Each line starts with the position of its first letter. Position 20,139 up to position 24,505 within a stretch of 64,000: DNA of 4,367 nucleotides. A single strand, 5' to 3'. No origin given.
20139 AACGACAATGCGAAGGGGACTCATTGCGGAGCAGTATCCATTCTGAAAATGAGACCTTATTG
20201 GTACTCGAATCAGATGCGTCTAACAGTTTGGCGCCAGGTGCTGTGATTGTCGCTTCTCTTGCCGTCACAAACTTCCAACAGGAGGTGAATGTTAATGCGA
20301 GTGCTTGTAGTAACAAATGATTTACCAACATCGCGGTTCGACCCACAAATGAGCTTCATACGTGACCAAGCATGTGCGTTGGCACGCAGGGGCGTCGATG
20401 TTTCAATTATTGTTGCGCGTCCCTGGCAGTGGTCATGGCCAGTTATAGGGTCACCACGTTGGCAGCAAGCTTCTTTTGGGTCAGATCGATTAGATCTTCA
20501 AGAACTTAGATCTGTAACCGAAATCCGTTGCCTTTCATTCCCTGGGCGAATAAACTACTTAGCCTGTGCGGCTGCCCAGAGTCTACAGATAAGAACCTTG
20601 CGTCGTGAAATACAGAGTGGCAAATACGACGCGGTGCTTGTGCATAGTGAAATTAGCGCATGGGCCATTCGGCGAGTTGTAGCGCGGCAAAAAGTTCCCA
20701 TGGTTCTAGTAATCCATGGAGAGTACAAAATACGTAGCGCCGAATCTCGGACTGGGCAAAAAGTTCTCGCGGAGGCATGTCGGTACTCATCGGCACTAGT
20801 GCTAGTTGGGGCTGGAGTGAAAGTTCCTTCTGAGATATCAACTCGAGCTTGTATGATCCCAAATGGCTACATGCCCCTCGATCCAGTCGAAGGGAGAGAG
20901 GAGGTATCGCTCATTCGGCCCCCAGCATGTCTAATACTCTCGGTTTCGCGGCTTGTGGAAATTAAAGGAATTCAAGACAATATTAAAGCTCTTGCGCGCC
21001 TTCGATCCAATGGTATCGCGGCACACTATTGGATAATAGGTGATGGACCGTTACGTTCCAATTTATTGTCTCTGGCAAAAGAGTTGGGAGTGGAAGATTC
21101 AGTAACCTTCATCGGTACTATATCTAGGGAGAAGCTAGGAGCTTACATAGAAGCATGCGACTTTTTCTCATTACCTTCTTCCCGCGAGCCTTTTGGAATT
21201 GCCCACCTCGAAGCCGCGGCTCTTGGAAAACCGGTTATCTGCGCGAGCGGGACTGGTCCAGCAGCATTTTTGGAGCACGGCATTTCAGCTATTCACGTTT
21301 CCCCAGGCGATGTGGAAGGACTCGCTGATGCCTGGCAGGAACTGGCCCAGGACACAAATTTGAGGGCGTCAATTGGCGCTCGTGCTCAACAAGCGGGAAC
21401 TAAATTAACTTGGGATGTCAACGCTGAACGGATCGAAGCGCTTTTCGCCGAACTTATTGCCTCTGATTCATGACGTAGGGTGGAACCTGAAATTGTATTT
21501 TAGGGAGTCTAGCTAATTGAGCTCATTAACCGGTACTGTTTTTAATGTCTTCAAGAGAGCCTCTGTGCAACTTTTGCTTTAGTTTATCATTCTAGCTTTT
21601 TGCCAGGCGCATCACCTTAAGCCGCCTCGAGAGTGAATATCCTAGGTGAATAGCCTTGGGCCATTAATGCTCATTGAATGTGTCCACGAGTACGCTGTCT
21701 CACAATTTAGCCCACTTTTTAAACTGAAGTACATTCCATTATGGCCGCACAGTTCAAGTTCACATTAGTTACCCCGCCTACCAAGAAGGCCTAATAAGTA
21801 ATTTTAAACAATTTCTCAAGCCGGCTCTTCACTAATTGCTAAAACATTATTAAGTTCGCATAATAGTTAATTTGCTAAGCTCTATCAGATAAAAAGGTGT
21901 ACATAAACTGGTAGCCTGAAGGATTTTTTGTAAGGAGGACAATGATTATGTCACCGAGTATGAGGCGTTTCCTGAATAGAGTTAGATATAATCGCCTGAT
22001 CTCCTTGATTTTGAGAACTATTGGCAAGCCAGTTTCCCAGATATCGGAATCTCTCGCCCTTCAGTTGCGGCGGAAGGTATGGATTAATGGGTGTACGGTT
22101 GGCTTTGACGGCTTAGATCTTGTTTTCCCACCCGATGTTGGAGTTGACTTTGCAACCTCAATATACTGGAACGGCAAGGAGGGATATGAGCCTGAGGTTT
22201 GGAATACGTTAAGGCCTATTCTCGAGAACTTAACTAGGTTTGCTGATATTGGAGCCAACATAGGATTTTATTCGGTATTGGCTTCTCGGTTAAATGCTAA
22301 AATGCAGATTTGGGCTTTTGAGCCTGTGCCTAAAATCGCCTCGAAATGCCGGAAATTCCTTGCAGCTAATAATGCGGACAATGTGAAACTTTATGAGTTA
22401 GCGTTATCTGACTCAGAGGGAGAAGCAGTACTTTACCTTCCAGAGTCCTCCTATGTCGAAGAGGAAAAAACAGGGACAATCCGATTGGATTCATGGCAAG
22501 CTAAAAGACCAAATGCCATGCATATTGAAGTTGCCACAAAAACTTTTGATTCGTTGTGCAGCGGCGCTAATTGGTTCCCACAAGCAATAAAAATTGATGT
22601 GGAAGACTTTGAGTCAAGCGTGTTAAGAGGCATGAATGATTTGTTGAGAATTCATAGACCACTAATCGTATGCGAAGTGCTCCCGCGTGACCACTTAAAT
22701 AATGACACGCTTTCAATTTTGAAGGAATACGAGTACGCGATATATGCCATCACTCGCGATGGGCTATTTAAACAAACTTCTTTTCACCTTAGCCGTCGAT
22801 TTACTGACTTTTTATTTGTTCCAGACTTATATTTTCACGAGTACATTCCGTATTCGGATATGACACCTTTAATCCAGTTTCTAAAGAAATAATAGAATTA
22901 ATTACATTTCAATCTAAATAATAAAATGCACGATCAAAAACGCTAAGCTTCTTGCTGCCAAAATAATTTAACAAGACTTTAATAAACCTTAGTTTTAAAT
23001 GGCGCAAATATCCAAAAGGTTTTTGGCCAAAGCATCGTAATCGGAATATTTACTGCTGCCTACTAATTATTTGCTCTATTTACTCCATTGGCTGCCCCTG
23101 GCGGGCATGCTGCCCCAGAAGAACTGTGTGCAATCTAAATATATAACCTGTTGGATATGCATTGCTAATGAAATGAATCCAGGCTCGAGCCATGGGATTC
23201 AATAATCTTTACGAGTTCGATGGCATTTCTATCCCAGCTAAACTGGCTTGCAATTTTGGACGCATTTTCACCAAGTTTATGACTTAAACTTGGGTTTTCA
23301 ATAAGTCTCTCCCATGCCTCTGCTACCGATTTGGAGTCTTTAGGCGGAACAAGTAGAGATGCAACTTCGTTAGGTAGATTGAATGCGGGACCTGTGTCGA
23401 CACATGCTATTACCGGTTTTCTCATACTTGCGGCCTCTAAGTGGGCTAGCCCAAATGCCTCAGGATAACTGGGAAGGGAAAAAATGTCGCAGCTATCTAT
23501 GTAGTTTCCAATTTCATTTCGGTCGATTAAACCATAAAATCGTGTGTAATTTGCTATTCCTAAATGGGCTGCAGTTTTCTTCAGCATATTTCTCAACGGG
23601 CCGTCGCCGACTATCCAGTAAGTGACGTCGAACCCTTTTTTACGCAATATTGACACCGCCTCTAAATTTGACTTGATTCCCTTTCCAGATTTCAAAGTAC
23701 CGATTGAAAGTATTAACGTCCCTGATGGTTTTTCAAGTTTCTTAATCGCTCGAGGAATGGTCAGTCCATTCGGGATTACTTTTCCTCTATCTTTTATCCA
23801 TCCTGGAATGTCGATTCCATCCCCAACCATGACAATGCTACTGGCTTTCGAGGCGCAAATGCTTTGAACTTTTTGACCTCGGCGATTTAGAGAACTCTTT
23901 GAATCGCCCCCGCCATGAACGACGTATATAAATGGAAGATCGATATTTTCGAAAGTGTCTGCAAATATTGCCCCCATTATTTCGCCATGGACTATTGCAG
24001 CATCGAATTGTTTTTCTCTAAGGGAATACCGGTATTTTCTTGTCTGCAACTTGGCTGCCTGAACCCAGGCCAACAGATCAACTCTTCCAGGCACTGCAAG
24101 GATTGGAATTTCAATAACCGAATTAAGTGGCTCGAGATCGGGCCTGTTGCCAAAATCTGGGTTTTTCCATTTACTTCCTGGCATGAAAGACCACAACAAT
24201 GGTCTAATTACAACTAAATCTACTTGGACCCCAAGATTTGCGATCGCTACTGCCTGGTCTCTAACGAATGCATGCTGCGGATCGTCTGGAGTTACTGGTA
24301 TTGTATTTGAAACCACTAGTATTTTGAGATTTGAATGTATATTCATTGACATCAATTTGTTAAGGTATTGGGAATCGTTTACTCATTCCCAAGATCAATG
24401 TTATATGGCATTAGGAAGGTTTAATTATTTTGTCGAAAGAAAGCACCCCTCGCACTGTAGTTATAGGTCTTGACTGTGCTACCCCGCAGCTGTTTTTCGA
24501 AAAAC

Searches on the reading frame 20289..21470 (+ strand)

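Call 15: search_protein_families(library=pfam, proteins=[window:20289-21470:+], max_evalue=0.001)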
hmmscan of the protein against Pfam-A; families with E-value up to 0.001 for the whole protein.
window:20289-21470:+ (394 aa): 7 families
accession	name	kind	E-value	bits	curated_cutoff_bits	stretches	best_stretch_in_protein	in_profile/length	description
PF00534.26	Glycos_transf_1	-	2.1e-35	122.2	26.4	1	214-368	16-171/172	Glycosyl transferases group 1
PF13692.12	Glyco_trans_1_4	-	8.6e-29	101.1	27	1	215-355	3-142/142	Glycosyl transferases group 1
PF20706.3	GT4-conflict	-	2e-09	37.4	26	1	167-335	145-327/385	Family 4 Glycosyltransferase in conflict systems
PF13439.12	Glyco_transf_4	-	2.3e-09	37.9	28.5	1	24-173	8-140/170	Glycosyltransferase Family 4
PF13579.12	Glyco_trans_4_4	-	3.7e-08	34.3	29.7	1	24-156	7-113/158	Glycosyl transferase 4-like domain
PF13524.12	Glyco_trans_1_2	-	0.00015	22.2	25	1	302-382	63-142/144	Glycosyl transferase-like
PF13477.12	Glyco_trans_4_2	-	0.00052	20.6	23.4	0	96-152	58-116/139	Glycosyl transferase 4-like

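Call 57: search_protein_families(library=ncbifam, proteins=[window:20289-21470:+], max_evalue=0.01)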
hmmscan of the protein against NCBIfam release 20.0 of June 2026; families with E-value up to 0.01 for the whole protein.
window:20289-21470:+ (394 aa): 40 families (the best 25 are shown)
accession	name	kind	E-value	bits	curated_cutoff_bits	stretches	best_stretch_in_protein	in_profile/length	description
NF041876.1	EPS_EpsE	equivalog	8.9e-29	100.9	400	1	213-368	214-374/389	exopolysaccharide biosynthesis GT4 family glycosyltransferase EpsE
TIGR03449.1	mycothiol_MshA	equivalog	8.2e-23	80.9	462.5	1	210-390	217-404/406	D-inositol-3-phosphate glycosyltransferase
NF047684.1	TeichurnBiosyTuaC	equivalog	3e-22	79.1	550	1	3-386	1-386/391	teichuronic acid biosynthesis protein TuaC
TIGR03999.1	thiol_BshA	equivalog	7.5e-22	77.8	273.7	1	208-388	194-372/375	N-acetyl-alpha-D-glucosaminyl L-malate synthase BshA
TIGR03088.1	stp2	hypoth_equivalog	1.6e-20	73.5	409.05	1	214-389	195-373/374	TIGR03088 family PEP-CTERM/XrtA system glycosyltransferase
NF049988.1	MGlcDAGSynMgs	equivalog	1e-17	64.6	400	1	209-392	209-390/398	alpha-monoglucosyldiacylglycerol synthase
TIGR04157.1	glyco_rSAM_CFB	subfamily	1e-15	57.6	400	1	211-342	225-353/406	TIGR04157 family glycosyltransferase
TIGR04005.1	wcaL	equivalog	2.4e-15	56.3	537.6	1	216-390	225-403/406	colanic acid biosynthesis glycosyltransferase WcaL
TIGR04047.1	MSMEG_0565_glyc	hypoth_equivalog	2.7e-15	56.4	259.85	1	101-383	76-368/373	MSMEG_0565 family glycosyltransferase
TIGR04063.1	stp3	hypoth_equivalog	6e-14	51.7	442.05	1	225-390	225-396/397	TIGR04063 family PEP-CTERM/XrtA system glycosyltransferase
NF038295.1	EPS_HpsP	equivalog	6.5e-14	51.7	550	1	182-389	173-387/388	hormogonium polysaccharide biosynthesis glycosyltransferase HpsP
NF050063.1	ProtGlycPglJ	equivalog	3.7e-13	49.4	500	1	213-369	194-346/363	N-acetylgalactosamine-N,N'-diacetylbacillosaminyl-diphospho-undecaprenol 4-alpha-N-acetylgalactosaminyltransferase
NF047880.1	glyco_SdgA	exception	4.2e-13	48.7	800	1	133-363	236-464/488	serine-aspartate repeat adhesin O-glycosyltransferase SdgA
NF038229.1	Glyco4_Geo_Pelo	equivalog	3.5e-12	46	400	1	99-390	42-337/338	GPMC system family 4 glycosyltransferase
NF038255.1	exopoly_VpsD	equivalog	2.4e-10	39.8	300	1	218-319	208-312/381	VpsD family glycosyltransferase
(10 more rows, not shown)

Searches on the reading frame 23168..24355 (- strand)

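Call 15: search_protein_families(library=pfam, proteins=[window:23168-24355:-], max_evalue=0.001)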
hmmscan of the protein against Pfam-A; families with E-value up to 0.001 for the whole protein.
window:23168-24355:- (396 aa): 4 families
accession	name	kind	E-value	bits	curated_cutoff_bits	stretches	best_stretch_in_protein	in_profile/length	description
PF00534.26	Glycos_transf_1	-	9.8e-31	107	26.4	1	206-367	8-171/172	Glycosyl transferases group 1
PF13692.12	Glyco_trans_1_4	-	3.6e-25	89.3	27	1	214-354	3-142/142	Glycosyl transferases group 1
PF20706.3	GT4-conflict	-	8.1e-06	25.5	26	1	277-376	270-380/385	Family 4 Glycosyltransferase in conflict systems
PF13579.12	Glyco_trans_4_4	-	0.00011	23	29.7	1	29-172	5-129/158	Glycosyl transferase 4-like domain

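Call 57: search_protein_families(library=ncbifam, proteins=[window:23168-24355:-], max_evalue=0.01)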
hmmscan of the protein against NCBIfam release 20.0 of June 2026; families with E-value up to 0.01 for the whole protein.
window:23168-24355:- (396 aa): 36 families (the best 25 are shown)
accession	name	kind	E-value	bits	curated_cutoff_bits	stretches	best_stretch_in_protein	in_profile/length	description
NF041876.1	EPS_EpsE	equivalog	6.4e-26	91.5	400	1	212-379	214-387/389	exopolysaccharide biosynthesis GT4 family glycosyltransferase EpsE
NF047684.1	TeichurnBiosyTuaC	equivalog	6e-23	81.4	550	1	11-383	2-384/391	teichuronic acid biosynthesis protein TuaC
TIGR03449.1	mycothiol_MshA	equivalog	5.4e-19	68.4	462.5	1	255-384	270-399/406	D-inositol-3-phosphate glycosyltransferase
TIGR03088.1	stp2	hypoth_equivalog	3.8e-18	65.7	409.05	1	209-379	191-364/374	TIGR03088 family PEP-CTERM/XrtA system glycosyltransferase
TIGR03999.1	thiol_BshA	equivalog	6.2e-15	55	273.7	1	214-375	201-360/375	N-acetyl-alpha-D-glucosaminyl L-malate synthase BshA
NF038295.1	EPS_HpsP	equivalog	2.1e-13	50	550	1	211-384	206-383/388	hormogonium polysaccharide biosynthesis glycosyltransferase HpsP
TIGR04047.1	MSMEG_0565_glyc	hypoth_equivalog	2.9e-13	49.6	259.85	1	205-382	186-368/373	MSMEG_0565 family glycosyltransferase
NF047880.1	glyco_SdgA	exception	3.4e-12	45.7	800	1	210-377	313-479/488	serine-aspartate repeat adhesin O-glycosyltransferase SdgA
TIGR04005.1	wcaL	equivalog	1.2e-11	44.2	537.6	1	202-378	214-396/406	colanic acid biosynthesis glycosyltransferase WcaL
NF050063.1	ProtGlycPglJ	equivalog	1.5e-11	44.1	500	1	212-381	194-359/363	N-acetylgalactosamine-N,N'-diacetylbacillosaminyl-diphospho-undecaprenol 4-alpha-N-acetylgalactosaminyltransferase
NF049988.1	MGlcDAGSynMgs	equivalog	2e-11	43.9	400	1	221-384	222-383/398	alpha-monoglucosyldiacylglycerol synthase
TIGR04063.1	stp3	hypoth_equivalog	2.5e-11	43.1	442.05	1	210-379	211-386/397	TIGR04063 family PEP-CTERM/XrtA system glycosyltransferase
TIGR04157.1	glyco_rSAM_CFB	subfamily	7.6e-11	41.6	400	1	212-345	227-357/406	TIGR04157 family glycosyltransferase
TIGR02149.1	glgA_Coryne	subfamily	7.9e-11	41.7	302.4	1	171-384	168-386/391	glycogen synthase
NF050056.1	ProtGlycPglH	equivalog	2.9e-10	39.8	600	1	210-386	177-351/354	GalNAc-alpha-(1->4)-GalNAc-alpha-(1->3)-diNAcBac-PP-undecaprenol alpha-1,4-N-acetyl-D-galactosaminyltransferase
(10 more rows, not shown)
